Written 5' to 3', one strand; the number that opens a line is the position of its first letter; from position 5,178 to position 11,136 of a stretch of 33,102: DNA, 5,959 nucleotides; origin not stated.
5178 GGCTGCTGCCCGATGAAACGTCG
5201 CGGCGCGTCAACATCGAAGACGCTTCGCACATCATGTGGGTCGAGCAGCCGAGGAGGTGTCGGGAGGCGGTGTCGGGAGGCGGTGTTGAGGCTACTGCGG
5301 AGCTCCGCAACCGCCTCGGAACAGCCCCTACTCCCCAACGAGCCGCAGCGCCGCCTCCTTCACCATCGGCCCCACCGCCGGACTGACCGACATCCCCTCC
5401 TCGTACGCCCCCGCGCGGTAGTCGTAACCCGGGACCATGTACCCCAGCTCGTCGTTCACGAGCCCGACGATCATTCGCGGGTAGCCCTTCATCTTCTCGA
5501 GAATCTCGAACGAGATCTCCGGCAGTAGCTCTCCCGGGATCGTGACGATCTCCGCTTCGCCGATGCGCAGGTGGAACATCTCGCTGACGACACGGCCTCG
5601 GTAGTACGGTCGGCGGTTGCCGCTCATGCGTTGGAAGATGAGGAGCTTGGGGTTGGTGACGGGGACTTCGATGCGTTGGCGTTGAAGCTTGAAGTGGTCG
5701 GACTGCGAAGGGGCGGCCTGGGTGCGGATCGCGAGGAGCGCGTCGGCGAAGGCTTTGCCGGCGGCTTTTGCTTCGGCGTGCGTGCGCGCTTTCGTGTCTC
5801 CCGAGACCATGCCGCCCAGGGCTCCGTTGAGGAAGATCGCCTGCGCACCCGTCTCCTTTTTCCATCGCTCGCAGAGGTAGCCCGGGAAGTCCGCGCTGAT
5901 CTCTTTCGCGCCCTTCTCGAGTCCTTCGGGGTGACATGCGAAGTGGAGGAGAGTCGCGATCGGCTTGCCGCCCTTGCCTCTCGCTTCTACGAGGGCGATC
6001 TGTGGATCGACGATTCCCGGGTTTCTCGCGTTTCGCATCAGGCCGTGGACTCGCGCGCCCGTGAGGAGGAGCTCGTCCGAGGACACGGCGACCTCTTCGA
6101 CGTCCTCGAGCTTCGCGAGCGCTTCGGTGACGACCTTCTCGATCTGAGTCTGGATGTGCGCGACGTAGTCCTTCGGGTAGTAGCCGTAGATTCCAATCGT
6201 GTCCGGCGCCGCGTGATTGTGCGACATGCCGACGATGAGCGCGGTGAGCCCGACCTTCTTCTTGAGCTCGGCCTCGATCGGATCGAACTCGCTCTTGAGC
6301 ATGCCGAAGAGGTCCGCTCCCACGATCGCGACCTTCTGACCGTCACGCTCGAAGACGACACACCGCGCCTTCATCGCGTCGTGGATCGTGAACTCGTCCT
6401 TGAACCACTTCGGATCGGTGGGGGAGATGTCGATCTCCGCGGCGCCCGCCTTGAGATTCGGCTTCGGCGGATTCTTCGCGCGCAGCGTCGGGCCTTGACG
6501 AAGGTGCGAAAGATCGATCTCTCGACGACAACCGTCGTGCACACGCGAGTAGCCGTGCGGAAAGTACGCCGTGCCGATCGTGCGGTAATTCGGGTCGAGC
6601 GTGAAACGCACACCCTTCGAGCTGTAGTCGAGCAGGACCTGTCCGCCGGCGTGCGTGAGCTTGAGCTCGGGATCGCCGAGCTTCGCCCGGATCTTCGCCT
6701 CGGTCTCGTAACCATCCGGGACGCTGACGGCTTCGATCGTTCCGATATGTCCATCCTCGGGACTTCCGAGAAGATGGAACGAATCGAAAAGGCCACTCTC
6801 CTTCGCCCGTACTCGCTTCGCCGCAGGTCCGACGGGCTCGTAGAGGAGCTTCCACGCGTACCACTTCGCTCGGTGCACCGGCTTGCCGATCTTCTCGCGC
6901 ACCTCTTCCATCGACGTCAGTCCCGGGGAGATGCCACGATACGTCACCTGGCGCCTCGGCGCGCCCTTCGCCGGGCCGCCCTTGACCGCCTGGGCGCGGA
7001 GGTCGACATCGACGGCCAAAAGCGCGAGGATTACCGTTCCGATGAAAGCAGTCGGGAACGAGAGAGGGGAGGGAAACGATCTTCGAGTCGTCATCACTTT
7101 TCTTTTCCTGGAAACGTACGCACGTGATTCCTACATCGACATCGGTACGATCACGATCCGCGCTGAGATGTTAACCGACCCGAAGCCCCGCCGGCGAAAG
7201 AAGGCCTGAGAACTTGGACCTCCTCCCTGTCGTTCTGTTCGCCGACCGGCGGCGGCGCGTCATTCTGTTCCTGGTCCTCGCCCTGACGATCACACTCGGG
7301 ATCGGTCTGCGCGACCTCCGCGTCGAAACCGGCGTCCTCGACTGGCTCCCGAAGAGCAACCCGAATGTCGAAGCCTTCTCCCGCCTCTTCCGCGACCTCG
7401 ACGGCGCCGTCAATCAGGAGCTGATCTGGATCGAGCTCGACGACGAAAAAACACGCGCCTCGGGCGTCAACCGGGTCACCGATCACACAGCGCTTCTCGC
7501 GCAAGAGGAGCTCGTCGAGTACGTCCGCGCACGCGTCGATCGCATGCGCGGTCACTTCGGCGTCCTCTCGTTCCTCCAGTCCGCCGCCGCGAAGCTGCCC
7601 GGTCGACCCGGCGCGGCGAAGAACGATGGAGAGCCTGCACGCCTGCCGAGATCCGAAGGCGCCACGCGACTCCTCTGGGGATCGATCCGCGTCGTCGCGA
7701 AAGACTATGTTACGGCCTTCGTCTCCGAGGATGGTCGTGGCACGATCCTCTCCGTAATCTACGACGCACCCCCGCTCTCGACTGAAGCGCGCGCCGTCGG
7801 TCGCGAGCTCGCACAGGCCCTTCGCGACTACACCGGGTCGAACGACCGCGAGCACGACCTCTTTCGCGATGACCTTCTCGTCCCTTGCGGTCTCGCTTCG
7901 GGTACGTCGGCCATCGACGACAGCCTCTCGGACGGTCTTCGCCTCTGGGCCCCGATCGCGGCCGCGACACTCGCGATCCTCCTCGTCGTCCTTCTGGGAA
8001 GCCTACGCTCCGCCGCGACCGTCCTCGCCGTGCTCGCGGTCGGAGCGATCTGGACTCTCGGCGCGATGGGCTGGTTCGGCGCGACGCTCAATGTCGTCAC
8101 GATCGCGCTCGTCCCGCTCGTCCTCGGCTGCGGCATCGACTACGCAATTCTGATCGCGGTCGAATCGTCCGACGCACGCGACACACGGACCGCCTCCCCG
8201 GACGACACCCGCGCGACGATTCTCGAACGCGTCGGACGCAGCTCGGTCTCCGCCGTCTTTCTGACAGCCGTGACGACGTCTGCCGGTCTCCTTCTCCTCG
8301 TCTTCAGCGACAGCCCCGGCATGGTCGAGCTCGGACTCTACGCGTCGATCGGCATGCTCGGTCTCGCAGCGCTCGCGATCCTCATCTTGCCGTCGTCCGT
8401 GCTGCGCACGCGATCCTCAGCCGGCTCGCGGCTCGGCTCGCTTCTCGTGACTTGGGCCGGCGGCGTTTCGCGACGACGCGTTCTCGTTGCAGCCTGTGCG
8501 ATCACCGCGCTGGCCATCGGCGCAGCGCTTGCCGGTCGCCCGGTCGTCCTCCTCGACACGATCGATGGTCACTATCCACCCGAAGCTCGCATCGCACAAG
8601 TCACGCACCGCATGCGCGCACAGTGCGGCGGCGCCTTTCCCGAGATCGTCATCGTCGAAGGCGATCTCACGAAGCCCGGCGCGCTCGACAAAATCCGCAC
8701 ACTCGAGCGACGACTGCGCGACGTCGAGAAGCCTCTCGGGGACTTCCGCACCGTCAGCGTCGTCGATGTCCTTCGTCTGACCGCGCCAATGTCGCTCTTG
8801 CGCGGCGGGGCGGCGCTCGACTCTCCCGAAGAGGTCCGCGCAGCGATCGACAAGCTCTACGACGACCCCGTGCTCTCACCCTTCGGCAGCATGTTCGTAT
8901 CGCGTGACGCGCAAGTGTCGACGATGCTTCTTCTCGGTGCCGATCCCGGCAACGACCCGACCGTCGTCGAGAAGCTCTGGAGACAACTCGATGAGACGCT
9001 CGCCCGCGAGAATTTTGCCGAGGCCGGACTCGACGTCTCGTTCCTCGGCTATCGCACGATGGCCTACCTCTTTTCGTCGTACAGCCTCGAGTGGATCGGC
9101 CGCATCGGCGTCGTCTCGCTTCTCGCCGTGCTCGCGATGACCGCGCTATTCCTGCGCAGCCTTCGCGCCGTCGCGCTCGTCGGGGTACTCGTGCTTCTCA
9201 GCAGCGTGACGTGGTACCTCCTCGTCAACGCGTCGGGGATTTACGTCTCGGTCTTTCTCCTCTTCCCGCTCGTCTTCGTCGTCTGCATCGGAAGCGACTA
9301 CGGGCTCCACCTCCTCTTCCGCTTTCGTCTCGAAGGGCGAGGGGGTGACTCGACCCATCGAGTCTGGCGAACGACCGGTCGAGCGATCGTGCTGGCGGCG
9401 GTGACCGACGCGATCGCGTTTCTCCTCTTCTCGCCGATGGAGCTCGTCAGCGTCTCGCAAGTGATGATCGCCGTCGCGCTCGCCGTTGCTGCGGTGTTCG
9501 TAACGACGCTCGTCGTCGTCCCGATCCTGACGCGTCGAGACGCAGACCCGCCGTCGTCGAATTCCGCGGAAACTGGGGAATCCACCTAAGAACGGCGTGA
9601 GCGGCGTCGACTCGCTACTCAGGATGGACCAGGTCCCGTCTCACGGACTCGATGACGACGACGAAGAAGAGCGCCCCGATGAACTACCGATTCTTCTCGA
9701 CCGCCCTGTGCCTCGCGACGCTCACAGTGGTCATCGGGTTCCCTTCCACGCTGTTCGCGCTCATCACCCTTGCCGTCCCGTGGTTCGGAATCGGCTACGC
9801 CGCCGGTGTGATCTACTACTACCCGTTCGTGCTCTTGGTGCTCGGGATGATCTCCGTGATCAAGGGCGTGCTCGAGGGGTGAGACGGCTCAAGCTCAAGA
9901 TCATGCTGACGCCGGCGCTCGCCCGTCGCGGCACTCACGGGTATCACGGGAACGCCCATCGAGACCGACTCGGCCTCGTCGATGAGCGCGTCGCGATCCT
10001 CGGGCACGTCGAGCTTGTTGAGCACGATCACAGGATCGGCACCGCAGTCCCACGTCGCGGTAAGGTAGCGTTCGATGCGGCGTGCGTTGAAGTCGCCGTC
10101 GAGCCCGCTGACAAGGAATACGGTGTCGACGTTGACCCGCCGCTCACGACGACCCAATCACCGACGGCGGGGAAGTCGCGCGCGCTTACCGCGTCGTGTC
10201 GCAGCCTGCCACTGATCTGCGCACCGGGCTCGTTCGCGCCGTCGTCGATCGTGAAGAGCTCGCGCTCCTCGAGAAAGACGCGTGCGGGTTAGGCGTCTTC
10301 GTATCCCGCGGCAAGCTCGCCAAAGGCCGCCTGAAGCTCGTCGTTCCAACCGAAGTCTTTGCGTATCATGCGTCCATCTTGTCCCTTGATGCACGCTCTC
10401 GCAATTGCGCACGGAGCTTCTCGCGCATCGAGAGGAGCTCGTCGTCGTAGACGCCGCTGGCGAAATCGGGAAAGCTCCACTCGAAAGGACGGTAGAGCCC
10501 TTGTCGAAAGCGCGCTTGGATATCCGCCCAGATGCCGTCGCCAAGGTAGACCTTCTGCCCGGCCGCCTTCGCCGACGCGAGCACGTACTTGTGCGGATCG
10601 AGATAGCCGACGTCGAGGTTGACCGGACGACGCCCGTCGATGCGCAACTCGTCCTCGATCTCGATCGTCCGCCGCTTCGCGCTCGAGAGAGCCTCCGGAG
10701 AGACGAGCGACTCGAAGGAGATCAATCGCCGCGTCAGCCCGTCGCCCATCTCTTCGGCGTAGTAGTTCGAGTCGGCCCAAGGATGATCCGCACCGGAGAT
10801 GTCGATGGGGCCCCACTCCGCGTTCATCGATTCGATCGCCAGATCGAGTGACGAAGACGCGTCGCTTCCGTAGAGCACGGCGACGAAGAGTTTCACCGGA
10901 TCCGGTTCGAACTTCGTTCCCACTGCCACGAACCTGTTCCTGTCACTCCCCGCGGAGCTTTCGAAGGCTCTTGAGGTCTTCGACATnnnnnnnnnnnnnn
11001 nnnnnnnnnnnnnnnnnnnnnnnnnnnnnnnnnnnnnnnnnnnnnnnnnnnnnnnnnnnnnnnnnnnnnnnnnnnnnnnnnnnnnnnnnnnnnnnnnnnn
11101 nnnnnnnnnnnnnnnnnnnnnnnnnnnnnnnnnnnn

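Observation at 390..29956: Mosaic of flawless long ORFs and about ten decayed genes: lesions are clustered, not random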

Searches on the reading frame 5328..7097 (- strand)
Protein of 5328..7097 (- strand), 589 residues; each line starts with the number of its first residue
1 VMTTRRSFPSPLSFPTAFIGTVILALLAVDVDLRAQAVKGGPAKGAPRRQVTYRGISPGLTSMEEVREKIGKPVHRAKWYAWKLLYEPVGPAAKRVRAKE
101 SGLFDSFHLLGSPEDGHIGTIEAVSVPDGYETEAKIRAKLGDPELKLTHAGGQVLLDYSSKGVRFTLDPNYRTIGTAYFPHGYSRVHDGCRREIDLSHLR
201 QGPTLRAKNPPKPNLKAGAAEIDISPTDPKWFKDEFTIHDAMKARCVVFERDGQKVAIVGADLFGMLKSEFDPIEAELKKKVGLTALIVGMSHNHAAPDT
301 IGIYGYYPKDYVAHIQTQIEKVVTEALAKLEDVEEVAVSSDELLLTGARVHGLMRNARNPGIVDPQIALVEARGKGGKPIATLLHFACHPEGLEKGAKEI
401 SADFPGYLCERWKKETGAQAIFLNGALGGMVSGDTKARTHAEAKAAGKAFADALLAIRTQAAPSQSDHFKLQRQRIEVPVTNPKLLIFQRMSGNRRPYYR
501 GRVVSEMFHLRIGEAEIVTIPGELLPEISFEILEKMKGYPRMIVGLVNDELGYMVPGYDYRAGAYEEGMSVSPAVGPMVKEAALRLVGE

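Call 5: search_protein_families(library=pfam, proteins=[window:5328-7097:-], max_evalue=0.01)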
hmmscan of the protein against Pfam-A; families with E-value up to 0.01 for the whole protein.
window:5328-7097:- (589 aa): 1 family
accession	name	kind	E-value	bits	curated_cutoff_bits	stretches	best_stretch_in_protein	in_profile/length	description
PF09843.14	DUF2070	-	0.0083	14.9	30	0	240-342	420-521/561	Predicted membrane protein (DUF2070)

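Call 46: search_protein_families(library=pfam, proteins=[window:5328-7097:-], max_evalue=1)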
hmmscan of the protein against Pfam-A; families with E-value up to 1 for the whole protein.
window:5328-7097:- (589 aa): 2 families
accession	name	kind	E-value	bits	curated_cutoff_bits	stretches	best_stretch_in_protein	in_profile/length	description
PF09843.14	DUF2070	-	0.0083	14.9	30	1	240-342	420-521/561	Predicted membrane protein (DUF2070)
PF04734.18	Ceramidase_alk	-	0.036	13.2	32.1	1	359-418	172-232/509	Neutral/alkaline non-lysosomal ceramidase, N-terminal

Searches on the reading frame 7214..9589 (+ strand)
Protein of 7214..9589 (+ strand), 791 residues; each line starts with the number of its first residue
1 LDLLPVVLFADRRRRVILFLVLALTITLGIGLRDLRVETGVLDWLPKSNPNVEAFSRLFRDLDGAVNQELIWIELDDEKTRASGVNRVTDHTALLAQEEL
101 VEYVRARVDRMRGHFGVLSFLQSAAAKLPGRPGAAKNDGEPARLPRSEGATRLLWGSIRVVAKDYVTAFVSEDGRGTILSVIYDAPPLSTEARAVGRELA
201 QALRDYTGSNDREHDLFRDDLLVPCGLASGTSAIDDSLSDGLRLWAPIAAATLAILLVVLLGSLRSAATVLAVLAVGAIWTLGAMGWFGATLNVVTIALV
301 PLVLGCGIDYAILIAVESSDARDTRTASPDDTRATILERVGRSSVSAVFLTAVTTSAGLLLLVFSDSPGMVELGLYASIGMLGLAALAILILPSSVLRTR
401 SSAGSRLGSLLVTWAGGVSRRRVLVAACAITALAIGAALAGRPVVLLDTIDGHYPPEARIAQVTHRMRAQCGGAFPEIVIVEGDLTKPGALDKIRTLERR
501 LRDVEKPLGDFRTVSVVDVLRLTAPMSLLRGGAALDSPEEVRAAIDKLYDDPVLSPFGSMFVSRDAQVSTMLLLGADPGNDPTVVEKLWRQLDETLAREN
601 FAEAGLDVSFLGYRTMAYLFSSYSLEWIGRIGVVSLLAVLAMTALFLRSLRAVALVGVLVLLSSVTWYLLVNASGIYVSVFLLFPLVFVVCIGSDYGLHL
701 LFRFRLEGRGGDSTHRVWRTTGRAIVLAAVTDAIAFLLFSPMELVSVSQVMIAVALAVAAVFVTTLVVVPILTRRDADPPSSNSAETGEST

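Call 5: search_protein_families(library=pfam, proteins=[window:7214-9589:+], max_evalue=0.01)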
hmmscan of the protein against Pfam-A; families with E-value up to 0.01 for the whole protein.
window:7214-9589:+ (791 aa): 2 families
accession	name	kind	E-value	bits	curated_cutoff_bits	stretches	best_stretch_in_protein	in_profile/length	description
PF03176.21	MMPL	-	9.2e-28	97.6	20.5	2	541-772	64-298/333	MMPL family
PF02355.23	SecD_SecF_C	-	0.0051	16.7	20.5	1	246-374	35-161/189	Protein export membrane protein SecD/SecF, C-terminal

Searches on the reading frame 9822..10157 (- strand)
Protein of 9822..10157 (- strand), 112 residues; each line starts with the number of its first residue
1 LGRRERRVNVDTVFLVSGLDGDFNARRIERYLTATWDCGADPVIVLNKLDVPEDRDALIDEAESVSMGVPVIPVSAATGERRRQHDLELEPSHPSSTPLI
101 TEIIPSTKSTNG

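Call 18: search_protein_families(library=pfam, proteins=[window:9822-10157:-], max_evalue=0.1)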
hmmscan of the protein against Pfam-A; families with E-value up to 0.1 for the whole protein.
seq(112 aa): 3 families
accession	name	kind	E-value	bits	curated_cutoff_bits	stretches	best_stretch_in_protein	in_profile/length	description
PF03193.22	RsgA_GTPase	-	8.5e-14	52.2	30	1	8-83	21-98/174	RsgA GTPase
PF02421.24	FeoB_N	-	0.00038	20.4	27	1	25-81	88-148/156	Ferrous iron transport protein B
PF00009.33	GTP_EFTU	-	0.054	13.5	26.5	1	27-81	109-174/188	Elongation factor Tu GTP binding domain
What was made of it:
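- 9819..10369 (-): RsgA-like GTPase remnant. TAA at 10289-10291, deletion of about 30 residues plus frame change near 10136-10145, truncated after G5 (about 9918). No P-loop or zinc finger. A 76-aa membrane ORF (9652-9882, + strand) overlaps its end. Pfam RsgA_GTPase positions 21-98 of 174 (call 18).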

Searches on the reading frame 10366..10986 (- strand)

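Call 5: search_protein_families(library=pfam, proteins=[window:10366-10986:-], max_evalue=0.01)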
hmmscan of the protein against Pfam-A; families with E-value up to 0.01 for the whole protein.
window:10366-10986:- (206 aa): 1 family
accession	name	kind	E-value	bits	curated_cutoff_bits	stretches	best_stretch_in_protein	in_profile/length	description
PF14385.11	DUF4416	-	1.3e-44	152.4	27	1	30-190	2-161/162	Domain of unknown function (DUF4416)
